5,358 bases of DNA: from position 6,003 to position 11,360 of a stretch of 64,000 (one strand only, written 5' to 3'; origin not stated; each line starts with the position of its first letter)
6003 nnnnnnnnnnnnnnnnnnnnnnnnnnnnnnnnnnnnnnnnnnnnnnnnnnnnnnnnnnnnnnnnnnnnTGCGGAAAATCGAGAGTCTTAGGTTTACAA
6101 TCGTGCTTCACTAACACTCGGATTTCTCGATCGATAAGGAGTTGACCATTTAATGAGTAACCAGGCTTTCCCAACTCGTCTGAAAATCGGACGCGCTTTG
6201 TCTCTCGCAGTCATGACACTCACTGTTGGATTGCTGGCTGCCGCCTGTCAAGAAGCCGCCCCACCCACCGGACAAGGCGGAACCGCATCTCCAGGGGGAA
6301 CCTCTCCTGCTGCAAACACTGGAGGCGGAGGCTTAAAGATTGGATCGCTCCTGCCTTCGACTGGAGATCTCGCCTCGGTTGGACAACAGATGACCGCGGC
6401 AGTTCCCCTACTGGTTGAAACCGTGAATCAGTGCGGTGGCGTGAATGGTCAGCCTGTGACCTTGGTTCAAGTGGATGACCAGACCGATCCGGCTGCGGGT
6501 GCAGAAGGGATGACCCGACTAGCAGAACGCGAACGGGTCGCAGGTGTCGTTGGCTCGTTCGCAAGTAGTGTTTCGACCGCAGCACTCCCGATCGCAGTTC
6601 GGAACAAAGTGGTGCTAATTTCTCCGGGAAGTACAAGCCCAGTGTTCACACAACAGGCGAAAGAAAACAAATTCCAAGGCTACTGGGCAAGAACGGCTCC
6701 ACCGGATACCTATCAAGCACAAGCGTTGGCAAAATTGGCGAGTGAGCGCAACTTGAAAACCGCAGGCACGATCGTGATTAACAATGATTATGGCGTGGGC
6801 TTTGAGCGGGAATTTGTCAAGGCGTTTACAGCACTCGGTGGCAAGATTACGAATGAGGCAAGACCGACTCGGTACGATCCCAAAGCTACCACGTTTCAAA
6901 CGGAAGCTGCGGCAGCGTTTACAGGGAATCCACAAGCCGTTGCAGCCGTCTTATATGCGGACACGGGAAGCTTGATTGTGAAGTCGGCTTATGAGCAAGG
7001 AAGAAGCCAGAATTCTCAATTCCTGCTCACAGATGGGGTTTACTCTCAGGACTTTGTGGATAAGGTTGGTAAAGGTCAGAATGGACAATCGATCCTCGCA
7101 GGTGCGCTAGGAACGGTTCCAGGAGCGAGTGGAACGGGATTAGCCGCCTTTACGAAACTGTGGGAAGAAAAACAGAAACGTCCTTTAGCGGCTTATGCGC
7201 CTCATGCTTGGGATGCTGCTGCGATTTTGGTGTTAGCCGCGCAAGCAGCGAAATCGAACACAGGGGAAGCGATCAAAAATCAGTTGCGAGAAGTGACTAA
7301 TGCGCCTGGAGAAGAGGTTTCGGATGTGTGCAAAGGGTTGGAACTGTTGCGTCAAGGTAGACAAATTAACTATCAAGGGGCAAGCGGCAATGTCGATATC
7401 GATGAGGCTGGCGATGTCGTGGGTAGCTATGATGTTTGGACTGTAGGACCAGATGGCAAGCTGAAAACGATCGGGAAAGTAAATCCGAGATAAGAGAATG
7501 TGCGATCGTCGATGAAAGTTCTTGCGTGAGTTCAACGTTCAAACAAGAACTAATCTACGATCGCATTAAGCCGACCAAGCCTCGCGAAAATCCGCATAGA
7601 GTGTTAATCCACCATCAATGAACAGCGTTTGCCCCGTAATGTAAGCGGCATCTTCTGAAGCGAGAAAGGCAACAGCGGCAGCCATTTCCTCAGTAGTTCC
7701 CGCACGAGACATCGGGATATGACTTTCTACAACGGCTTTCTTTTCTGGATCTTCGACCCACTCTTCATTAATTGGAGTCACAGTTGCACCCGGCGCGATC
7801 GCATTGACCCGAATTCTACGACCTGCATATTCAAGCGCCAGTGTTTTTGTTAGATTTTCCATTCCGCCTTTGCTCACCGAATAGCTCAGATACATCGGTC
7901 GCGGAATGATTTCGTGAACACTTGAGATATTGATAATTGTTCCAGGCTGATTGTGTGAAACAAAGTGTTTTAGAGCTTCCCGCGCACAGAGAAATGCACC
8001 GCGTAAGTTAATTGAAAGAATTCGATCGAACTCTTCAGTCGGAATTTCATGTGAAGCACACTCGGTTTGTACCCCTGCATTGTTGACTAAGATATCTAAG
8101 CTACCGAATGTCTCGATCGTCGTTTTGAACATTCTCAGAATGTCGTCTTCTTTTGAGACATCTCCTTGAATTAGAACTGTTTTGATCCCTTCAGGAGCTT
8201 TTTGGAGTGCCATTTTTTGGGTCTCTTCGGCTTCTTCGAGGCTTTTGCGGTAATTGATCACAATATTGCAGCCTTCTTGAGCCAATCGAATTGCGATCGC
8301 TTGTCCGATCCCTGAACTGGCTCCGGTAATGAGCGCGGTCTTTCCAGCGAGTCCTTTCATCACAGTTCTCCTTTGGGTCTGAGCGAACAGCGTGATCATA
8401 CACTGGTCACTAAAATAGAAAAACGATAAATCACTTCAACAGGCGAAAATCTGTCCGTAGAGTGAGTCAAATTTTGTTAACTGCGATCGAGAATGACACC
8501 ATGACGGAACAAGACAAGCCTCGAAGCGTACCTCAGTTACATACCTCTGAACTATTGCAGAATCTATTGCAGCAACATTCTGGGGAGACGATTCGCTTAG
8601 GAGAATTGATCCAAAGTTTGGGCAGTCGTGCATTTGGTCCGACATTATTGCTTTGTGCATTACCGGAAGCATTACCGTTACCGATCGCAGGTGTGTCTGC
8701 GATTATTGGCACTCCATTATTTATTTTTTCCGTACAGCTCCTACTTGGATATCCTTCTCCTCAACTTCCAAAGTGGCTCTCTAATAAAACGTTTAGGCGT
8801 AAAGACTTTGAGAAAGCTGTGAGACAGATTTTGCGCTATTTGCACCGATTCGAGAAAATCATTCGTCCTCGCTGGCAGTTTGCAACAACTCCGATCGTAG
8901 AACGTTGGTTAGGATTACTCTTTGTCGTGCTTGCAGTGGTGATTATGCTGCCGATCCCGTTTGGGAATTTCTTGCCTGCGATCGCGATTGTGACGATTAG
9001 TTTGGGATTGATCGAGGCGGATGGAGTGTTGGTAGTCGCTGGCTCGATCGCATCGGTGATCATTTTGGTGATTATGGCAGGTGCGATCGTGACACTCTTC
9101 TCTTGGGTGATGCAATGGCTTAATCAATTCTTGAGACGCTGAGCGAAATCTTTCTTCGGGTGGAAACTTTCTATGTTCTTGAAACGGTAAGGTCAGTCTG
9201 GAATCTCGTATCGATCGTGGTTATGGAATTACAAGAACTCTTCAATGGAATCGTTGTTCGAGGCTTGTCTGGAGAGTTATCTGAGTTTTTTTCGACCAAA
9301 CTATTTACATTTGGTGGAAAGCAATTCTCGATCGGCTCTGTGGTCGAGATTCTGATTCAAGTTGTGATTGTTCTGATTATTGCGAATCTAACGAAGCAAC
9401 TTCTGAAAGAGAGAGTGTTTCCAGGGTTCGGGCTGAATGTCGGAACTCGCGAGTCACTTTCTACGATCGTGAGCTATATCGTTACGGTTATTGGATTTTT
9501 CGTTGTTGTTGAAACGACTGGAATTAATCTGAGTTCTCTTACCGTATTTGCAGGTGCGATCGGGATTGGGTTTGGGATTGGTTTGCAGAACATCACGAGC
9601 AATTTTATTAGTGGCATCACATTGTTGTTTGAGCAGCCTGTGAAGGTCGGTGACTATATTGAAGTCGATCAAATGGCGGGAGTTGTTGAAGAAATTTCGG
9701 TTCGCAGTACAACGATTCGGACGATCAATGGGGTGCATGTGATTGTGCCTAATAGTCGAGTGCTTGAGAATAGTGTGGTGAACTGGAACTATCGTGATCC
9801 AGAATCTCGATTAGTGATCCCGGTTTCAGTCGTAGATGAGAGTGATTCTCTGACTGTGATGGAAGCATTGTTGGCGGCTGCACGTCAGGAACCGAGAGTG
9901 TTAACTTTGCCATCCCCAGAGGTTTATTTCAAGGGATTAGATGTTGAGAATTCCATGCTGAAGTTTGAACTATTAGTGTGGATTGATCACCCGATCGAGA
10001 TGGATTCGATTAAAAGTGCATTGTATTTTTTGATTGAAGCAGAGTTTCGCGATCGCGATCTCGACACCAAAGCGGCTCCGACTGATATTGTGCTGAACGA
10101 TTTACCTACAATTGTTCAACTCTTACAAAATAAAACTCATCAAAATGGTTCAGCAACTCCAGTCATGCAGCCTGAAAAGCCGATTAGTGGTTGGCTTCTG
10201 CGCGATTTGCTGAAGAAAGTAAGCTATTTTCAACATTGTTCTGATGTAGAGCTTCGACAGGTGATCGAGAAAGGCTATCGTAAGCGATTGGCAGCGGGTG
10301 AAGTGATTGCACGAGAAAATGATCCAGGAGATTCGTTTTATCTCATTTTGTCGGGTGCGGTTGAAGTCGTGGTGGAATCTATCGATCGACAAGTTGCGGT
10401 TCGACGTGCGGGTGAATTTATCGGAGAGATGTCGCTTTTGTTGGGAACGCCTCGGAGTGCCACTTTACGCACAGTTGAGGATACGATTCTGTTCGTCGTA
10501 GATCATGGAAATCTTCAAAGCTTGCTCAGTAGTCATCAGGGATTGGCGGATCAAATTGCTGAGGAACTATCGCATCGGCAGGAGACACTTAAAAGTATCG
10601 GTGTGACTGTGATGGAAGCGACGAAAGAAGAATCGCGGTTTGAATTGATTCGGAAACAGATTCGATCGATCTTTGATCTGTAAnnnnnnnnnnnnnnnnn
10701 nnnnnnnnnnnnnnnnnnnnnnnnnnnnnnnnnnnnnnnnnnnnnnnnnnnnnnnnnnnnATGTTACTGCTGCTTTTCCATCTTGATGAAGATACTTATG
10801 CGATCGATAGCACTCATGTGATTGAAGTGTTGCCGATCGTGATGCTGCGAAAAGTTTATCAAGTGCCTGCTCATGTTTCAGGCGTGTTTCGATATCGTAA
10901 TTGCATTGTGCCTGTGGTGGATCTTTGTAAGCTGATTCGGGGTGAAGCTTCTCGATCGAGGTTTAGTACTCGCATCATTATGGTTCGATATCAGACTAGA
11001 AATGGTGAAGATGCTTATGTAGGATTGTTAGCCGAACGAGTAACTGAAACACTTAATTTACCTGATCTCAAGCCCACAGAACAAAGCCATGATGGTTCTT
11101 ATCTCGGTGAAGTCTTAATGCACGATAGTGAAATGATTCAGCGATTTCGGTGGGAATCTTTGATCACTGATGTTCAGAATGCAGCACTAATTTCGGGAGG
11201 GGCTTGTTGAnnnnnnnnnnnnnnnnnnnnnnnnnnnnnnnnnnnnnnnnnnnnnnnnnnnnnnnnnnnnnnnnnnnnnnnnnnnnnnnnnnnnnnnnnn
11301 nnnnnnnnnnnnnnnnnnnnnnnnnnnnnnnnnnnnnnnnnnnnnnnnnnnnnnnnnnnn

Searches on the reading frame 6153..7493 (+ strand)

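Call 65: search_protein_families(library=pfam, proteins=[window:6153-7493:+], max_evalue=0.00001)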
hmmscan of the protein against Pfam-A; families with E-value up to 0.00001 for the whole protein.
window:6153-7493:+ (446 aa): 3 families
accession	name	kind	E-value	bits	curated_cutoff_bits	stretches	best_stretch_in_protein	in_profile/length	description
PF01094.35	ANF_receptor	-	4.6e-48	164.5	25.4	1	81-432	3-351/353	Receptor family ligand binding region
PF13458.12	Peripla_BP_6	-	5.9e-42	145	31.7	1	61-382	2-312/343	Periplasmic binding protein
PF13433.12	Peripla_BP_5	-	1.2e-11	44.7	27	1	61-155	1-95/363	Periplasmic binding protein domain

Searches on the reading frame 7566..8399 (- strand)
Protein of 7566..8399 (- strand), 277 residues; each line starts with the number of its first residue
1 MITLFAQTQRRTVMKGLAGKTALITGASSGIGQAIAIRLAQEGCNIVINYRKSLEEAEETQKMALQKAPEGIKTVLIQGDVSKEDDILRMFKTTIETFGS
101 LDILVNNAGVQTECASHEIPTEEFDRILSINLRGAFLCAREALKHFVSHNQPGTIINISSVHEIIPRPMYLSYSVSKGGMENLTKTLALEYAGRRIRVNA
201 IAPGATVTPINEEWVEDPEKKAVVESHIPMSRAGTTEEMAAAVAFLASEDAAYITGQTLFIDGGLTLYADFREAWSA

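Call 6: search_protein_families(library=pfam, proteins=[window:7566-8399:-], max_evalue=0.001)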
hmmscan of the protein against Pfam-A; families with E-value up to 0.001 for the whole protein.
window:7566-8399:- (277 aa): 5 families
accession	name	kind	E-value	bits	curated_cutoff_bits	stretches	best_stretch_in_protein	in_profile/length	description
PF13561.12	adh_short_C2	-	8.4e-68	228.9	27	1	26-266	1-236/236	Enoyl-(Acyl carrier protein) reductase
PF00106.31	adh_short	-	1.6e-55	188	26.6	1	20-217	1-193/195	short chain dehydrogenase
PF08659.16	KR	-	4.9e-11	43.3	22.6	1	21-181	2-157/180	KR domain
PF23441.1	SDR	-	4.4e-06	26.7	27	1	17-267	5-257/258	SDR-like rossmann domain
PF01370.27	Epimerase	-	2.1e-05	24.5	20.9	1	22-147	1-111/240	NAD dependent epimerase/dehydratase family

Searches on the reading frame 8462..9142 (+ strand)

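Call 6: search_protein_families(library=pfam, proteins=[window:8462-9142:+], max_evalue=0.001)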
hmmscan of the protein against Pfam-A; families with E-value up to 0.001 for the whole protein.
window:8462-9142:+ (226 aa): 1 family
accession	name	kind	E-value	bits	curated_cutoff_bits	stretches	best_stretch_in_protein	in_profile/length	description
PF06055.17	ExoD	-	4.1e-58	196.1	23.8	1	29-206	2-179/180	Exopolysaccharide synthesis, ExoD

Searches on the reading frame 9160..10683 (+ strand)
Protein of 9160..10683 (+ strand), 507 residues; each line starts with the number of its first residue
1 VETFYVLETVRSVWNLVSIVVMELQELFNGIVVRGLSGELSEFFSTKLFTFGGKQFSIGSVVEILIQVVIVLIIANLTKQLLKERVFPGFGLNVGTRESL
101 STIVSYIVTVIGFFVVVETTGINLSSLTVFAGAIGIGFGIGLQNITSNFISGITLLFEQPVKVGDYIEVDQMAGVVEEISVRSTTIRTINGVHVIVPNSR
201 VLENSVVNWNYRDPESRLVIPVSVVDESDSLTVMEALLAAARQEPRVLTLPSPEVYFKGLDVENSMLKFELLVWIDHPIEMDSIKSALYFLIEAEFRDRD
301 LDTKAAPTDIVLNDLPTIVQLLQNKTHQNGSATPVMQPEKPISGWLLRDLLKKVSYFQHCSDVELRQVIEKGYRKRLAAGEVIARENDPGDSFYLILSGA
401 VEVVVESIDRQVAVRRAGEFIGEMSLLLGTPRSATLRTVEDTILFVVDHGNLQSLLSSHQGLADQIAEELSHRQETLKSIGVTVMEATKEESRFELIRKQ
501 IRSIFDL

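Call 6: search_protein_families(library=pfam, proteins=[window:9160-10683:+], max_evalue=0.001)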
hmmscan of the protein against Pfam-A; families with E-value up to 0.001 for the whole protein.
window:9160-10683:+ (507 aa): 4 families
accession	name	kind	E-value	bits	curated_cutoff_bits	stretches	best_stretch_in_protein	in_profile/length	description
PF00924.24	MS_channel_2nd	-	3.9e-23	81.8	20.2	1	144-210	1-67/68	Mechanosensitive ion channel, beta-domain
PF00027.35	cNMP_binding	-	5.9e-21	74.7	27.5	1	375-459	2-89/89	Cyclic nucleotide-binding domain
PF21082.3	MS_channel_3rd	-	3.5e-06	27.8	21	1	219-301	2-86/88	Mechanosensitive ion channel MscS, C-terminal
PF21088.3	MS_channel_1st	-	3e-05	24.3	23.1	1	102-143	1-42/42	Mechanosensitive ion channel, transmembrane helices 2/3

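Call 7: search_protein_families(library=ncbifam, proteins=[window:9160-10683:+], max_evalue=0.001)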
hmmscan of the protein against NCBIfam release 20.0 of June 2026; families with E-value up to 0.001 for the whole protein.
window:9160-10683:+ (507 aa): 12 families
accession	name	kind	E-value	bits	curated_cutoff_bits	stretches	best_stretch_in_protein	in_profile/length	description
NF008438.0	PRK11281.1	equivalog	7.3e-49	166.4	991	1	60-314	838-1090/1113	mechanosensitive channel MscK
NF008180.0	PRK10929.1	equivalog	1.3e-40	139.1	809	1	58-315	833-1088/1109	miniconductance mechanosensitive channel MscM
NF007662.0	PRK10334.1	subfamily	1.1e-20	74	321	1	61-275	31-241/286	small-conductance mechanosensitive channel MscS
NF047602.1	MscsSHelicob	equivalog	2.3e-19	69.8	400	1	65-301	13-247/260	small-conductance mechanosensitive channel MscS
NF047601.1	MscSThanab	equivalog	1.7e-17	63.8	500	1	94-314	61-278/280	small-conductance mechanosensitive channel MscS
TIGR03896.1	cyc_nuc_ocin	subfamily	3.2e-14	53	161.05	1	358-483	147-280/317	bacteriocin-type transport-associated protein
NF008542.0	PRK11465.1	equivalog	8.5e-13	47.4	596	1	103-201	516-614/741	mechanosensitive channel protein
NF058543.1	ActPatMycb56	equivalog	4.1e-10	39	460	1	356-457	3-106/317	acetyltransferase Pat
NF006901.0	PRK09392.1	equivalog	9.4e-10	38.2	211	1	351-473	9-133/236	transcriptional activator FtrB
NF008732.0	PRK11753.1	equivalog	2.3e-08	33.7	266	1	361-475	12-130/214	cAMP-activated global transcriptional regulator CRP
NF041163.2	encap_f2b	equivalog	3.4e-07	29.8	400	1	351-477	73-204/450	family 2B encapsulin nanocompartment shell protein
NF050815.1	TransActFtrBCaul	equivalog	1.8e-06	27.4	300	1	353-471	13-133/251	transcriptional activator FtrB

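Call 56: find_related_loci(query=window:9160-10683:+, collection=metagenome_contigs, flank=10000)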
Query window:9160-10683:+ (507 aa) in metagenome_contigs; peptide patterns used: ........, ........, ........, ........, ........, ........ (x = any residue, [..] = any of these).
298 stretches matched a pattern; 59 encode a relative of the query (tblastn E <= 1e-3); 58 distinct loci.
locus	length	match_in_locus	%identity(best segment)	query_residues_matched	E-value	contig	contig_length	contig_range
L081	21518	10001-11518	85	1-507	0e+0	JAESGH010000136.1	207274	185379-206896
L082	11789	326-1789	78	19-507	0e+0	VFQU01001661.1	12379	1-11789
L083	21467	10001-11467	90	19-507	0e+0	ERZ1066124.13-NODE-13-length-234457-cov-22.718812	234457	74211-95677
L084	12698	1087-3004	42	42-505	5e-121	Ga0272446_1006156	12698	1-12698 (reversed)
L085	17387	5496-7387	43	40-505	1e-111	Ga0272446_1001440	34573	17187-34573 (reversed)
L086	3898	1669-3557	43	40-505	4e-113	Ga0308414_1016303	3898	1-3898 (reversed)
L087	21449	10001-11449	40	39-507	7e-110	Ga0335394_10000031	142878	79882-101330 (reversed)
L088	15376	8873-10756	42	17-505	9e-110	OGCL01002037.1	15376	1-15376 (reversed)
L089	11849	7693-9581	43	40-505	6e-108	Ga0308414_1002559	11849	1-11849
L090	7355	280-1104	35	49-325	2e-48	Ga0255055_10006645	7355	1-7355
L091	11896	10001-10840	34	49-330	3e-47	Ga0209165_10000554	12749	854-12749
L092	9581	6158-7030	33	49-331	1e-45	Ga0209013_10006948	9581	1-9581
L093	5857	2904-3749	35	49-344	7e-44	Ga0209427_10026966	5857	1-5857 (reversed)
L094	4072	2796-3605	37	56-313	1e-40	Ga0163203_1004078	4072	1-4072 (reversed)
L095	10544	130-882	38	56-301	3e-40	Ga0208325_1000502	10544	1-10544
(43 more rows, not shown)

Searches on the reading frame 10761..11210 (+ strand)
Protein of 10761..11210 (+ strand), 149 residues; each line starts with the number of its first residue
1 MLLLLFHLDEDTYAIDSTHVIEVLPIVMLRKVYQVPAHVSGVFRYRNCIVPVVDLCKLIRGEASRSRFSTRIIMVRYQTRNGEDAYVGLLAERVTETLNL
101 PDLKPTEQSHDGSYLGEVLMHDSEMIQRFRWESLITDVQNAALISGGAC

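Call 6: search_protein_families(library=pfam, proteins=[window:10761-11210:+], max_evalue=0.001)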
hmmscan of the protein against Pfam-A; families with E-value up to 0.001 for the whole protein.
window:10761-11210:+ (149 aa): 1 family
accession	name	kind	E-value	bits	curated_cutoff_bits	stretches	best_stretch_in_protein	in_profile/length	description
PF01584.24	CheW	-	8.3e-20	71.3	23.5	1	3-137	2-136/138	CheW-like domain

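Call 7: search_protein_families(library=ncbifam, proteins=[window:10761-11210:+], max_evalue=0.001)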
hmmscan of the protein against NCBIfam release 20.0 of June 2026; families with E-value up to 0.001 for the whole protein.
window:10761-11210:+ (149 aa): 1 family
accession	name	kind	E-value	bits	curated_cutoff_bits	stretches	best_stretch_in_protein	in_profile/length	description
NF007903.0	PRK10612.1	equivalog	8e-06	25.7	260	1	4-100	20-111/167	chemotaxis protein CheW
